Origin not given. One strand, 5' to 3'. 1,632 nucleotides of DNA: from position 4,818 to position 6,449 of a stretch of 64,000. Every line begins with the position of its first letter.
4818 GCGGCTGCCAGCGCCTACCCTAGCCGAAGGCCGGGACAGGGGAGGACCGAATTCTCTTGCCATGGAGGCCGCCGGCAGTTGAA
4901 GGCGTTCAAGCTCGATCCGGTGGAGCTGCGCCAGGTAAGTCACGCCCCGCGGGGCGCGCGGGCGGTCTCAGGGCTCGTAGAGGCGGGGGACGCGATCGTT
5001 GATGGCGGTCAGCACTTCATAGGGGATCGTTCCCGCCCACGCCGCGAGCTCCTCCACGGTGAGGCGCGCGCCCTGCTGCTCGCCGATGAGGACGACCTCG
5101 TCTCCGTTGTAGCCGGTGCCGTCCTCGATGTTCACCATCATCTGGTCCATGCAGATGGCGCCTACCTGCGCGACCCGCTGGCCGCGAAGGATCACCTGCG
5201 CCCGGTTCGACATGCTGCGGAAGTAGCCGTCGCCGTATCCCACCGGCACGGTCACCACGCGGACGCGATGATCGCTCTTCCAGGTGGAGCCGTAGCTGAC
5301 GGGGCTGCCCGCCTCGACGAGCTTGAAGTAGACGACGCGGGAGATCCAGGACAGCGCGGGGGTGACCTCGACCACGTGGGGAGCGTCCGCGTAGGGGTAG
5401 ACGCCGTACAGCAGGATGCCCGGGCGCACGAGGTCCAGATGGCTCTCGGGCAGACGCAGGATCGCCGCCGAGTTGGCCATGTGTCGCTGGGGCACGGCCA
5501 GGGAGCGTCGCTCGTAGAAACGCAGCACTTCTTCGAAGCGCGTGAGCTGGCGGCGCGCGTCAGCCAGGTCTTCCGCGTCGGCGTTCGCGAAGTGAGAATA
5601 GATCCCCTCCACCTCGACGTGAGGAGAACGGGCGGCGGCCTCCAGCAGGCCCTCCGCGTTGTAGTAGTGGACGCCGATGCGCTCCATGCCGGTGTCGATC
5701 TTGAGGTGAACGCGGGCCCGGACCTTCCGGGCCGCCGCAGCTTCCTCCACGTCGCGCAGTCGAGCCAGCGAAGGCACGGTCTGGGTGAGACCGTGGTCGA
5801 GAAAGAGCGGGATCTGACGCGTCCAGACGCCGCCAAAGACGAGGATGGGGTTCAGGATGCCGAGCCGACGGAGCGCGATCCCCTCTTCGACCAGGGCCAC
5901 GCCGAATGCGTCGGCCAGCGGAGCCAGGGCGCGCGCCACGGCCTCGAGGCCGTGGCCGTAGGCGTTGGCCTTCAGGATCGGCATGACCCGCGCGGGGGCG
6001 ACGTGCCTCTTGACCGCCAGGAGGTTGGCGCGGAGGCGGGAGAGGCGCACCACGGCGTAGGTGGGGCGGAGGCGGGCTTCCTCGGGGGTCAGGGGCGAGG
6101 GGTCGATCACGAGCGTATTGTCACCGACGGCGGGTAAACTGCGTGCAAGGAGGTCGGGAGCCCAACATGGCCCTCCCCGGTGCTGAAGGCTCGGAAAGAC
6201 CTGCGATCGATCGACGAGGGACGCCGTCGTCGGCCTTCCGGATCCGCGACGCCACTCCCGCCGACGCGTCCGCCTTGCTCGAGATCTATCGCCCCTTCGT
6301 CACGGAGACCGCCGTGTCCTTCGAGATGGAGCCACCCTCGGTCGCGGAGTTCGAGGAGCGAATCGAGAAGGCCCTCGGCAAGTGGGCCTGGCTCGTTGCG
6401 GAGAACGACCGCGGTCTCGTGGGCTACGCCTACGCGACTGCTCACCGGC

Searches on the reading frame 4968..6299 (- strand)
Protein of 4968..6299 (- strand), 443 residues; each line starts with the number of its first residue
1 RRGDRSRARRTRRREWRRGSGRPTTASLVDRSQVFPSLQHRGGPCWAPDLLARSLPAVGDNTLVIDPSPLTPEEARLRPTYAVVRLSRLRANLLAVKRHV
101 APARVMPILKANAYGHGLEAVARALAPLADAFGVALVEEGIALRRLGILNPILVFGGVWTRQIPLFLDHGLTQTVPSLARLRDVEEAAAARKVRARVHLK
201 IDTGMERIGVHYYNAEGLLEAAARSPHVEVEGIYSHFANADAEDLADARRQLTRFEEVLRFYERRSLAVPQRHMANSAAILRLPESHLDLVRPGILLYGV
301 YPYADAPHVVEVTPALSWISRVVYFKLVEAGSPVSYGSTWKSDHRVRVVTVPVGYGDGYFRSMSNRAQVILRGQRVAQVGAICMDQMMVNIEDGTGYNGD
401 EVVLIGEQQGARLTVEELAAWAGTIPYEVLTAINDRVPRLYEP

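Call 59: search_protein_families(library=pfam, proteins=[window:4968-6299:-], max_evalue=0.01)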
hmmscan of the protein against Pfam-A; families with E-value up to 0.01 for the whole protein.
window:4968-6299:- (443 aa): 2 families
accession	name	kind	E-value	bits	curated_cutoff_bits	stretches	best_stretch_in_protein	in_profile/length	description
PF01168.26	Ala_racemase_N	-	2e-68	230.9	24.1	1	84-302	1-220/220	Alanine racemase, N-terminal domain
PF00842.27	Ala_racemase_C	-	1.2e-43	148.1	25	1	315-441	1-127/127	Alanine racemase, C-terminal domain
